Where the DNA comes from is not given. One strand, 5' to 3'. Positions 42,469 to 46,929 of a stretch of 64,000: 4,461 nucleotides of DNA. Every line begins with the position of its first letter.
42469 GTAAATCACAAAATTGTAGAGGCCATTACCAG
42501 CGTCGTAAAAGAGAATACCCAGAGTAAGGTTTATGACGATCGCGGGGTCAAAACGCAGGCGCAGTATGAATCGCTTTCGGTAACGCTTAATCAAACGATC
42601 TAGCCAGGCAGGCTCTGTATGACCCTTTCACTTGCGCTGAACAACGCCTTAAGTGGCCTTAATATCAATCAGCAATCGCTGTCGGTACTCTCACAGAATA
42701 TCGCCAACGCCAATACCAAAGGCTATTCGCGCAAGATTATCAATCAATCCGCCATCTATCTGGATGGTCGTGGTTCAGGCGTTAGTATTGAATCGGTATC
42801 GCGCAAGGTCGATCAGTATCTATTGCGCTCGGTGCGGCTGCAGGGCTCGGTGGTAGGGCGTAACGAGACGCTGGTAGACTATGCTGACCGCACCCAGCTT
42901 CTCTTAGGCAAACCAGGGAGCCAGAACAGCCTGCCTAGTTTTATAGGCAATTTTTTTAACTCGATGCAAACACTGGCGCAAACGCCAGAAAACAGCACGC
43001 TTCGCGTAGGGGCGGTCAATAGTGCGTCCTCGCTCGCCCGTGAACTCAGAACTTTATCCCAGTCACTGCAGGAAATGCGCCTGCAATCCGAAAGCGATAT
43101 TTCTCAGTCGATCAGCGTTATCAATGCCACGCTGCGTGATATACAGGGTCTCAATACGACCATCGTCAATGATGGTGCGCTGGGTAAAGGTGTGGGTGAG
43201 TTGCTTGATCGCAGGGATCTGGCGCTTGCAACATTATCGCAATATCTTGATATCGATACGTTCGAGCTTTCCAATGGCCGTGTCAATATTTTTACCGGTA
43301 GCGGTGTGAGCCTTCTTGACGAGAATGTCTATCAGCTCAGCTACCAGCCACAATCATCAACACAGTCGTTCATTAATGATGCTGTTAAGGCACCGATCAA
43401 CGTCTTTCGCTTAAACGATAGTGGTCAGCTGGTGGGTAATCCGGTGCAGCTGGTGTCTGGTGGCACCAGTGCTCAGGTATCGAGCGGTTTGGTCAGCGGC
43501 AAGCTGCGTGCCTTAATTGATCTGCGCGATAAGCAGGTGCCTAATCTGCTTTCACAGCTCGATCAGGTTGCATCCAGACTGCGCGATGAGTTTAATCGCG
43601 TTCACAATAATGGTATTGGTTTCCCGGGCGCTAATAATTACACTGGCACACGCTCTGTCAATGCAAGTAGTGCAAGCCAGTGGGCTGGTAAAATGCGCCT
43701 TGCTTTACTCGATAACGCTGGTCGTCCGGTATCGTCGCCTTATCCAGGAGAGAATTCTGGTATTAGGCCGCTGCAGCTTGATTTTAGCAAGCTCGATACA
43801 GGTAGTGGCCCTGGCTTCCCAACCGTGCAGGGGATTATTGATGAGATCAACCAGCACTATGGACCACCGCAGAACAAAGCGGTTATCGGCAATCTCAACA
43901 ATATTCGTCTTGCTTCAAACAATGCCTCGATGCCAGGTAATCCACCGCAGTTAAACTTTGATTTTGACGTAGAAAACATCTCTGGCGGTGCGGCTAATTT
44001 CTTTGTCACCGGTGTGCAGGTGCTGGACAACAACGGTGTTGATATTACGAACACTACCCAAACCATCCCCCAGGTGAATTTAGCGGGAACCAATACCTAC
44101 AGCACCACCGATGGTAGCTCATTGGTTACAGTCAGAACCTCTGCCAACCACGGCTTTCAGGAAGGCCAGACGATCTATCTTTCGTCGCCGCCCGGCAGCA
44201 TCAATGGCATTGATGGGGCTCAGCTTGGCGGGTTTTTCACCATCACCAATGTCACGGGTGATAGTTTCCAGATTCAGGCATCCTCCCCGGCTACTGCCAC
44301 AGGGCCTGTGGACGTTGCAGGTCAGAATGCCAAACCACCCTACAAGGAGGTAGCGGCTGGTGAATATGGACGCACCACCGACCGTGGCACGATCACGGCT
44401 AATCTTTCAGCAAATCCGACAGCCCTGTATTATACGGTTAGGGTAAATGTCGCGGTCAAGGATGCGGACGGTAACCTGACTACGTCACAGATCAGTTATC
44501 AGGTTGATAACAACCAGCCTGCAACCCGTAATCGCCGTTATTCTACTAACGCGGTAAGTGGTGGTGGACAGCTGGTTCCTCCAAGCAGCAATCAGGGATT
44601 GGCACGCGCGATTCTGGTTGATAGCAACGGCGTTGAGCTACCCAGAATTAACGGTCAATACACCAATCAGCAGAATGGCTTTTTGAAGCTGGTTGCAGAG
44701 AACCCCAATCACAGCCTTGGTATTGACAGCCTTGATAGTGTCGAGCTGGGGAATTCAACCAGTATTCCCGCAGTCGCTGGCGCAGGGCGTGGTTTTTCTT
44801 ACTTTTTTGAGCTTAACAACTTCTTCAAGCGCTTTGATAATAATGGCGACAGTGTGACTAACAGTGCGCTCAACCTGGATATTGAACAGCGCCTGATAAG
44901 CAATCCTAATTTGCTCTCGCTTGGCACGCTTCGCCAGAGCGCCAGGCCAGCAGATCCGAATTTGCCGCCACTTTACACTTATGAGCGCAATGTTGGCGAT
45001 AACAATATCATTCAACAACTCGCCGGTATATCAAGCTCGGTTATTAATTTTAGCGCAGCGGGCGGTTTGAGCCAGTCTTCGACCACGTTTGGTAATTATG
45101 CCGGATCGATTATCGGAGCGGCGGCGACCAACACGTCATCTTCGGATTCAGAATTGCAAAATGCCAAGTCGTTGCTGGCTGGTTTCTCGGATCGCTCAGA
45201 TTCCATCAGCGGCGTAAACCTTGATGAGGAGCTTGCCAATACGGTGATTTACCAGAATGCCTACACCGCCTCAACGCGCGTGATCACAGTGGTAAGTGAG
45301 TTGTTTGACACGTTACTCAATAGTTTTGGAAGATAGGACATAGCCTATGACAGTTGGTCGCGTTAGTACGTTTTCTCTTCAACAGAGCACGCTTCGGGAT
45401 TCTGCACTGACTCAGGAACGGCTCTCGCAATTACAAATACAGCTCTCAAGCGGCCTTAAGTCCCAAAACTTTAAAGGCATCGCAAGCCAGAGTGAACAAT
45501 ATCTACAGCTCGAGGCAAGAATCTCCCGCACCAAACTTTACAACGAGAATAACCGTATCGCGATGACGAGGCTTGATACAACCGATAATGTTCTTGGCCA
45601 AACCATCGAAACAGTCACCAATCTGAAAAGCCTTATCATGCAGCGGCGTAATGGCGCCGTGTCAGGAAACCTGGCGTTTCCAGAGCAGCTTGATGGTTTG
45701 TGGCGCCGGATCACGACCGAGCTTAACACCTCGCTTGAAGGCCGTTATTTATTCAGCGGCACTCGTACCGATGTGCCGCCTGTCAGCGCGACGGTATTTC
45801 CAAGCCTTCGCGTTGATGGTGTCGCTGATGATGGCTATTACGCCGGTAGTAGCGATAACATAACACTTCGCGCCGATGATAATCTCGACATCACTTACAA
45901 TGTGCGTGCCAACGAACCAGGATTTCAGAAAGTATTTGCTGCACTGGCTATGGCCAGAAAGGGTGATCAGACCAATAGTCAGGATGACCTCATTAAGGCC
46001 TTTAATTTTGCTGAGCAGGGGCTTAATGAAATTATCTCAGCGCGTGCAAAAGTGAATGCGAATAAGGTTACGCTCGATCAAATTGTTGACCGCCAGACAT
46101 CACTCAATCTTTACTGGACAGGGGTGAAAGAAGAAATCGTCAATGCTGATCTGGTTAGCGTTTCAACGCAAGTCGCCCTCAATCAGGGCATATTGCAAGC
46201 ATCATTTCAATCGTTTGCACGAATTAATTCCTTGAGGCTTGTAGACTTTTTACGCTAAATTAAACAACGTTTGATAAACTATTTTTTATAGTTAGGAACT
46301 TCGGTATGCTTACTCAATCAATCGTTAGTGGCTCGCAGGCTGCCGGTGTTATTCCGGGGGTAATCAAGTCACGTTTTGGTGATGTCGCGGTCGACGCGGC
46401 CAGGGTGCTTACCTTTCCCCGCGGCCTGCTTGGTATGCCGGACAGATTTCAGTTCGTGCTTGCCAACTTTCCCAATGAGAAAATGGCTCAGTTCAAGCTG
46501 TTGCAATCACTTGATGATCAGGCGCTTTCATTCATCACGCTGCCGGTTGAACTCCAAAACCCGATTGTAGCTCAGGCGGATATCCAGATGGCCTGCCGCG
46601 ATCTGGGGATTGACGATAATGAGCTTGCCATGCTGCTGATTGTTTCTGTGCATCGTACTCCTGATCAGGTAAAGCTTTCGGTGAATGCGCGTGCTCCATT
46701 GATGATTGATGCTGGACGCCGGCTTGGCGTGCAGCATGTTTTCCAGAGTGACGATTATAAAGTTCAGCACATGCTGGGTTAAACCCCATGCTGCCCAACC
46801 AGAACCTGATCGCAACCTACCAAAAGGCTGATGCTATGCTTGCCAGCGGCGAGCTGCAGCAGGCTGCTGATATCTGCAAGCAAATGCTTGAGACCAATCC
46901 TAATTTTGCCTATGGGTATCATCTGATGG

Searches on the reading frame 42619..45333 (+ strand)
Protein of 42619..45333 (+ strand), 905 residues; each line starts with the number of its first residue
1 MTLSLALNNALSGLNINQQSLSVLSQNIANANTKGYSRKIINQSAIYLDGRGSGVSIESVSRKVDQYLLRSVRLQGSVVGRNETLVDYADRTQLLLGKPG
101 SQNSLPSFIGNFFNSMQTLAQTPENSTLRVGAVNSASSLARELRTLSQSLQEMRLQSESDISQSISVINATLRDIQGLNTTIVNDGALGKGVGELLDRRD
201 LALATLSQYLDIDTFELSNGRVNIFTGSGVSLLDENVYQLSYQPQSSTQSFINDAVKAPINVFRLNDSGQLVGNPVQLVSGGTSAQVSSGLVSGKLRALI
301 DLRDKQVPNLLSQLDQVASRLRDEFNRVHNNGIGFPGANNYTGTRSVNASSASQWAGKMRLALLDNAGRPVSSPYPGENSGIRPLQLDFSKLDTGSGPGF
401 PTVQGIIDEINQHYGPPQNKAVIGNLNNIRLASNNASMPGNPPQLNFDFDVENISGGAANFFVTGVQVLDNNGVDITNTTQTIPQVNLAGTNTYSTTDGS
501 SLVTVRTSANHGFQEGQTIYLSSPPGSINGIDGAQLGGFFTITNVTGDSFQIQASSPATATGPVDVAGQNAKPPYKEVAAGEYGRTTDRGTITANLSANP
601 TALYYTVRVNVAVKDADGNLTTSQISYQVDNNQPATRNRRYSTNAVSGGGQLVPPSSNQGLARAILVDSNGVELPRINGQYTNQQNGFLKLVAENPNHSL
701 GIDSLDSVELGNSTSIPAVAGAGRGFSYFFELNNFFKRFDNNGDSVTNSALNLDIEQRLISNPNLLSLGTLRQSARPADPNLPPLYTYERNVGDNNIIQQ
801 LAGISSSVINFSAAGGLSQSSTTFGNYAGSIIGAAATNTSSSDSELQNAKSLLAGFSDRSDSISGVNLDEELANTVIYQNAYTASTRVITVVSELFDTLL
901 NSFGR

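Call 3: search_protein_families(library=pfam, proteins=[window:42619-45333:+], max_evalue=0.01)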
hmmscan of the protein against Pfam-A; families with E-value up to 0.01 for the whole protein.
window:42619-45333:+ (905 aa): 3 families
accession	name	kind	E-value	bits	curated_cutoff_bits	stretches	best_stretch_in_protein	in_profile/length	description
PF22638.1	FlgK_D1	-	2.1e-41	142.5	28.6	1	98-337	10-226/233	Flagellar hook-associated protein FlgK helical domain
PF06429.18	Flg_bbr_C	-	8e-09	35.3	23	1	863-901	7-45/46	Flagellar basal body rod FlgEFG protein C-terminal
PF00460.25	Flg_bb_rod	-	2.6e-06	27.7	20.7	1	7-36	1-30/31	Flagella basal body rod protein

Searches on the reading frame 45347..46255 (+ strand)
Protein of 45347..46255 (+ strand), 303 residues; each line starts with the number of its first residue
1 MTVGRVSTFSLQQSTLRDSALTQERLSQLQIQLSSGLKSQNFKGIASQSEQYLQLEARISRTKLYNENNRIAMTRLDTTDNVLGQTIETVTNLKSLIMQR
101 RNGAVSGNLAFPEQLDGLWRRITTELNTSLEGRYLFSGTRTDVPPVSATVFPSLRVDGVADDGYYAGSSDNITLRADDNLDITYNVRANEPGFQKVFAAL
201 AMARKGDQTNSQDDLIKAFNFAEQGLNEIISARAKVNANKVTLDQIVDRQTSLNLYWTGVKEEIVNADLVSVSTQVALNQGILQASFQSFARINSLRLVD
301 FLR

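Call 3: search_protein_families(library=pfam, proteins=[window:45347-46255:+], max_evalue=0.01)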
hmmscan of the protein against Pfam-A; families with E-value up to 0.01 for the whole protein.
window:45347-46255:+ (303 aa): 1 family
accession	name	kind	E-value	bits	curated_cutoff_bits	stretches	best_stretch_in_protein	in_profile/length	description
PF00669.25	Flagellin_N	-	1.4e-12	48.3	26.6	1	6-141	1-139/139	Bacterial flagellin N-terminal helical region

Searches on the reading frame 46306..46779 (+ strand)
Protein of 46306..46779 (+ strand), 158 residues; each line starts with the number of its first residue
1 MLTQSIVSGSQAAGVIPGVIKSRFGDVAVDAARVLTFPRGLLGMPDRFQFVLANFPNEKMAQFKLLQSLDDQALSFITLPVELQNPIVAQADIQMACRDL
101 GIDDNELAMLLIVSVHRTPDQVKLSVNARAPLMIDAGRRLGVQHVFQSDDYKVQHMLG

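Call 3: search_protein_families(library=pfam, proteins=[window:46306-46779:+], max_evalue=0.01)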
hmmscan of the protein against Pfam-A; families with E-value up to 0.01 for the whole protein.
window:46306-46779:+ (158 aa): 1 family
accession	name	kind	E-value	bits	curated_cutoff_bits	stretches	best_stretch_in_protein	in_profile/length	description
PF02623.20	FliW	-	1.1e-17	64.3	25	1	35-157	1-122/122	FliW protein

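Call 4: search_protein_families(library=ncbifam, proteins=[window:46306-46779:+], max_evalue=0.01)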
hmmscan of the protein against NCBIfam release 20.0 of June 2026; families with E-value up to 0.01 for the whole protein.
window:46306-46779:+ (158 aa): 6 families
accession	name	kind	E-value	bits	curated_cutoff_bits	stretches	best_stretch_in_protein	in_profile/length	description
NF009799.0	PRK13285.2-2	equivalog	1.7e-18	66.8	165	1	20-157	4-137/150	flagellar assembly protein FliW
NF009801.0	PRK13285.2-4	equivalog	3.9e-18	65.4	223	1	20-157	4-137/152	flagellar assembly protein FliW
NF009792.0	PRK13284.1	equivalog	6.3e-16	58.6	171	1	22-148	6-135/146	flagellar assembly protein FliW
NF009798.0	PRK13285.2-1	equivalog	7e-16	58.4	208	1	21-157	4-139/159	flagellar assembly protein FliW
NF009793.2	PRK13285.1-1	equivalog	8.7e-16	57.7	130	1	25-157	1-131/132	flagellar assembly protein FliW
NF009800.0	PRK13285.2-3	equivalog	5.2e-11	42.6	226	1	24-156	8-136/149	flagellar assembly protein FliW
